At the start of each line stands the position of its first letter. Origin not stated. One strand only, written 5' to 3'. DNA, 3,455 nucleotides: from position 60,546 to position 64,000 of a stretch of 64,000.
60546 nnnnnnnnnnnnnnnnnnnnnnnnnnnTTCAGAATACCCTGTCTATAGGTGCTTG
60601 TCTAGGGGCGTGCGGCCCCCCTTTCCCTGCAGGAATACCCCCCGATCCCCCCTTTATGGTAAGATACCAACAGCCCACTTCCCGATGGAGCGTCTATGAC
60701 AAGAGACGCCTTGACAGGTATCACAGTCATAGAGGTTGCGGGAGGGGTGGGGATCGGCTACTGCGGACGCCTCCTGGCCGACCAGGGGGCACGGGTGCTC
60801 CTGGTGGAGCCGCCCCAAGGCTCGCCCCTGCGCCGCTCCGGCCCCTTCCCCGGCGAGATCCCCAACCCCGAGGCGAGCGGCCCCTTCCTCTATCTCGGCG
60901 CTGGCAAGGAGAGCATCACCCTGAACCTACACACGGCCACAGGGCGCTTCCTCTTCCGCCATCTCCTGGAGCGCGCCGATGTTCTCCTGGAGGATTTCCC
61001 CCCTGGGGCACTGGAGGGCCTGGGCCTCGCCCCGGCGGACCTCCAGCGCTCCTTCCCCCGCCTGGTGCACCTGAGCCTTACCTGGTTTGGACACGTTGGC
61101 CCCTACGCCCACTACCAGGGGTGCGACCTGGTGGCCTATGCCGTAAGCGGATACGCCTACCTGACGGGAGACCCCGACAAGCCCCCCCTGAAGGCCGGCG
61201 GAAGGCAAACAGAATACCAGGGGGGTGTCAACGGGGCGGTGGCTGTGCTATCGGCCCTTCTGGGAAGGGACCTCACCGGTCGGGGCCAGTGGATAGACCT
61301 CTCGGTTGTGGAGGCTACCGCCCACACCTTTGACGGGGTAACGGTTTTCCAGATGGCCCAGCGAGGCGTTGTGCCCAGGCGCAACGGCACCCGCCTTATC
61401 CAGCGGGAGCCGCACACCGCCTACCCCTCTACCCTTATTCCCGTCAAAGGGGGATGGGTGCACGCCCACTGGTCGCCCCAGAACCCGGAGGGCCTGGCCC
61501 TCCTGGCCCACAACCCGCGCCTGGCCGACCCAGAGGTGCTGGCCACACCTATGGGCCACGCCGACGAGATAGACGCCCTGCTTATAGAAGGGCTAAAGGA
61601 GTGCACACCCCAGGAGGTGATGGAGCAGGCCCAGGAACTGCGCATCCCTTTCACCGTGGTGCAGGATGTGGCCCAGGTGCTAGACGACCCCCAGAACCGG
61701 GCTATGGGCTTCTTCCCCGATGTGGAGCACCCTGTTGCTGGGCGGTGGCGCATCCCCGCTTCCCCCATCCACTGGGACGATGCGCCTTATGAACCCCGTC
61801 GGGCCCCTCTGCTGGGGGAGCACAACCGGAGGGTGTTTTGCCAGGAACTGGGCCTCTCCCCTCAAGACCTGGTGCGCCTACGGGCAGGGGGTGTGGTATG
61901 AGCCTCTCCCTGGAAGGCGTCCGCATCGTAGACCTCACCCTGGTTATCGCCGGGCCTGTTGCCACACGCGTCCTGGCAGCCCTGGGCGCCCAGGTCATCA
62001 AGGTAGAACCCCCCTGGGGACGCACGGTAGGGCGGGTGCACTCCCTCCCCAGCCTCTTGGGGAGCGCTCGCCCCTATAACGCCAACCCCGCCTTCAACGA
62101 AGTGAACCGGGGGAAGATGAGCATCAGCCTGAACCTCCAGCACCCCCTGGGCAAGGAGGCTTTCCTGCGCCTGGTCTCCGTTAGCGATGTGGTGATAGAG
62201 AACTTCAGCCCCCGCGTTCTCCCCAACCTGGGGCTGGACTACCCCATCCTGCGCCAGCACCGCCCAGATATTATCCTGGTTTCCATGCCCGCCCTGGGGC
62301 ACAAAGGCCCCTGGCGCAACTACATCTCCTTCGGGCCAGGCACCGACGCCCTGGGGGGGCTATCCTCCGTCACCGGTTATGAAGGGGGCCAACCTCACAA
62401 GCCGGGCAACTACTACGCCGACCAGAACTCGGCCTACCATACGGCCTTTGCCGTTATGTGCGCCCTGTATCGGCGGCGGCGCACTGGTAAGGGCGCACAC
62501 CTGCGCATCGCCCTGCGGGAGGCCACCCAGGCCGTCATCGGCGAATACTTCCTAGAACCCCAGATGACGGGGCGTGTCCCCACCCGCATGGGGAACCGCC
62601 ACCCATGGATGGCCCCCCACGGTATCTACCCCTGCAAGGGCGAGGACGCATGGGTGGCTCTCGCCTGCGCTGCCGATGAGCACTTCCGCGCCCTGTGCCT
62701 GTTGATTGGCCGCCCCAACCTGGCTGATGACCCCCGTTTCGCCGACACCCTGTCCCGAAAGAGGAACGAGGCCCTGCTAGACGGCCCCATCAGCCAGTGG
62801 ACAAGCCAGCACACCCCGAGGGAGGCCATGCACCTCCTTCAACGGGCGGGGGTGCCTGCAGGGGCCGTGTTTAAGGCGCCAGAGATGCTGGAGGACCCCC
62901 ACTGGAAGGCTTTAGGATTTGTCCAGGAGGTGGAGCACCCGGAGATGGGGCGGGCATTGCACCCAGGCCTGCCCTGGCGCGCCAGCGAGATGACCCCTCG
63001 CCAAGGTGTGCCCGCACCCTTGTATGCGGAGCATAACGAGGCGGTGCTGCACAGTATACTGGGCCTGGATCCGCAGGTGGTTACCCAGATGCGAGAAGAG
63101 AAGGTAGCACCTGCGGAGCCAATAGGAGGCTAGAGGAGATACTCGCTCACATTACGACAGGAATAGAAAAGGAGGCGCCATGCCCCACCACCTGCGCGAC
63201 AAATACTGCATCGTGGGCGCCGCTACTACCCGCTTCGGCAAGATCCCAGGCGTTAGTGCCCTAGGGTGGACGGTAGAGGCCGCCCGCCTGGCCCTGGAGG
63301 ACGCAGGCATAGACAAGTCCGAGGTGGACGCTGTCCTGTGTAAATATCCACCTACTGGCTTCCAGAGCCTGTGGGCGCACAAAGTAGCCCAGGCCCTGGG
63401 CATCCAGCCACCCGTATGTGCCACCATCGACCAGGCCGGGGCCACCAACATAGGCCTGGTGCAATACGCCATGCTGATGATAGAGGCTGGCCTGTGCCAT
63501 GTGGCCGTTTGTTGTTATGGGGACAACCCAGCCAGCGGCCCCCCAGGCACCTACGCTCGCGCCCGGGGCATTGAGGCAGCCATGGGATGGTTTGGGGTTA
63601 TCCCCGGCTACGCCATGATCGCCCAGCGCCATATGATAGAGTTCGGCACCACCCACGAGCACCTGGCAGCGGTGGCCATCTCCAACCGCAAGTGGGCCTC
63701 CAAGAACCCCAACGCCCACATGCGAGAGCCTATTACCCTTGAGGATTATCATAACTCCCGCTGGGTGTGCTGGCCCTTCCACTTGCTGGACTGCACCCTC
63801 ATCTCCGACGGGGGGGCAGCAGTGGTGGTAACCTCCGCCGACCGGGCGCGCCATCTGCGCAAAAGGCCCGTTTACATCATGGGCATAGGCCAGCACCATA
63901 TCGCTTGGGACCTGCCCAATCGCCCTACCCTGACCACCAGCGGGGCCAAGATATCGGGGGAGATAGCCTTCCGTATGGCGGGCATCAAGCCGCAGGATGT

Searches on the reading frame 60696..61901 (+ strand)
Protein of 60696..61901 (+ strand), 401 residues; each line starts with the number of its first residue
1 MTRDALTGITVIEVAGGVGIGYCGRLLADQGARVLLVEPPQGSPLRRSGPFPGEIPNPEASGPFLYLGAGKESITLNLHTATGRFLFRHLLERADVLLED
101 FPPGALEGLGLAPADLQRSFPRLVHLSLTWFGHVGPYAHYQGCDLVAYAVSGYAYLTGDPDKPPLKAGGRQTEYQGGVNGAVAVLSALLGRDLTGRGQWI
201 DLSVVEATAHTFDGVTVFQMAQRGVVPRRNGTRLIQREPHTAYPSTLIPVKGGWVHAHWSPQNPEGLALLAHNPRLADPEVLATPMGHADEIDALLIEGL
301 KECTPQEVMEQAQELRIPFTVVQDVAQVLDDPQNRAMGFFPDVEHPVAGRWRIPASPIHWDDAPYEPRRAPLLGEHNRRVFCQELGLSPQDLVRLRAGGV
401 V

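Call 45: search_protein_families(library=pfam, proteins=[window:60696-61901:+], max_evalue=0.00001)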
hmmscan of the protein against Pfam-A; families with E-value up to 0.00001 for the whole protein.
window:60696-61901:+ (401 aa): 1 family
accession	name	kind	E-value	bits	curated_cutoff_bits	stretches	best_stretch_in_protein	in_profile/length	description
PF02515.22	CoA_transf_3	-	3.8e-77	260.3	23.3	1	6-377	1-366/366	CoA-transferase family III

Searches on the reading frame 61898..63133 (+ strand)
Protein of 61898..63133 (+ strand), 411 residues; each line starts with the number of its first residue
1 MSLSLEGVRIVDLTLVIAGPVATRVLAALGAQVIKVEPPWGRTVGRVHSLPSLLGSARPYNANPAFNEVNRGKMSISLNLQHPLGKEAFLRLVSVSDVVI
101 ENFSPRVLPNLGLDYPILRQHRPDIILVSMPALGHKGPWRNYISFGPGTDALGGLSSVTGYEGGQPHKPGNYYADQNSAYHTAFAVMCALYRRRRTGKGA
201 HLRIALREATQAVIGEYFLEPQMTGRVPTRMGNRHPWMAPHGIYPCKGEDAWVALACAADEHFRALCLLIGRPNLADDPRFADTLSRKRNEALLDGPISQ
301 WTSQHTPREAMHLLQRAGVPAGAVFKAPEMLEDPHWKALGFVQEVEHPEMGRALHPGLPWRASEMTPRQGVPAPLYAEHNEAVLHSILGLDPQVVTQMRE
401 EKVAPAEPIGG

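Call 45: search_protein_families(library=pfam, proteins=[window:61898-63133:+], max_evalue=0.00001)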
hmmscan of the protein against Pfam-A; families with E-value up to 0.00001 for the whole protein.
window:61898-63133:+ (411 aa): 1 family
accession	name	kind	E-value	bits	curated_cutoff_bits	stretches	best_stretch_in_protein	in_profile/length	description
PF02515.22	CoA_transf_3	-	4.5e-106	355.5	23.3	1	5-380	1-366/366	CoA-transferase family III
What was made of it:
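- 60696..63133 (+): Two family III CoA-transferase genes transcribed divergently from lpd. This is the conserved upstream context. PF02515 (call 45).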

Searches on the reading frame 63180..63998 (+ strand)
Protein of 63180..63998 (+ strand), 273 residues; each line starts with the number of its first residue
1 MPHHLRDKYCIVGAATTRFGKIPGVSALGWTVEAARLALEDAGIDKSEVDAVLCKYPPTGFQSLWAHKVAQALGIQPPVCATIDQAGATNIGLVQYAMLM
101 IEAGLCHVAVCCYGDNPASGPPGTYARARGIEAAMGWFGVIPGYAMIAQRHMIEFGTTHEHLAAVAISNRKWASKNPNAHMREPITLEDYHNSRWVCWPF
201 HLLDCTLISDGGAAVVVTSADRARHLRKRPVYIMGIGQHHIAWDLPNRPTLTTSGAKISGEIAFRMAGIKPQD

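Call 45: search_protein_families(library=pfam, proteins=[window:63180-63998:+], max_evalue=0.00001)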
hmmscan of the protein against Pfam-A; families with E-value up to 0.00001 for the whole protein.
window:63180-63998:+ (273 aa): 1 family
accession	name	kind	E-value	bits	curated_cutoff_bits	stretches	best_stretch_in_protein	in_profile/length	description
PF00108.29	Thiolase_N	-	1.9e-07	31.2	26.4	1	10-181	2-193/260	Thiolase, N-terminal domain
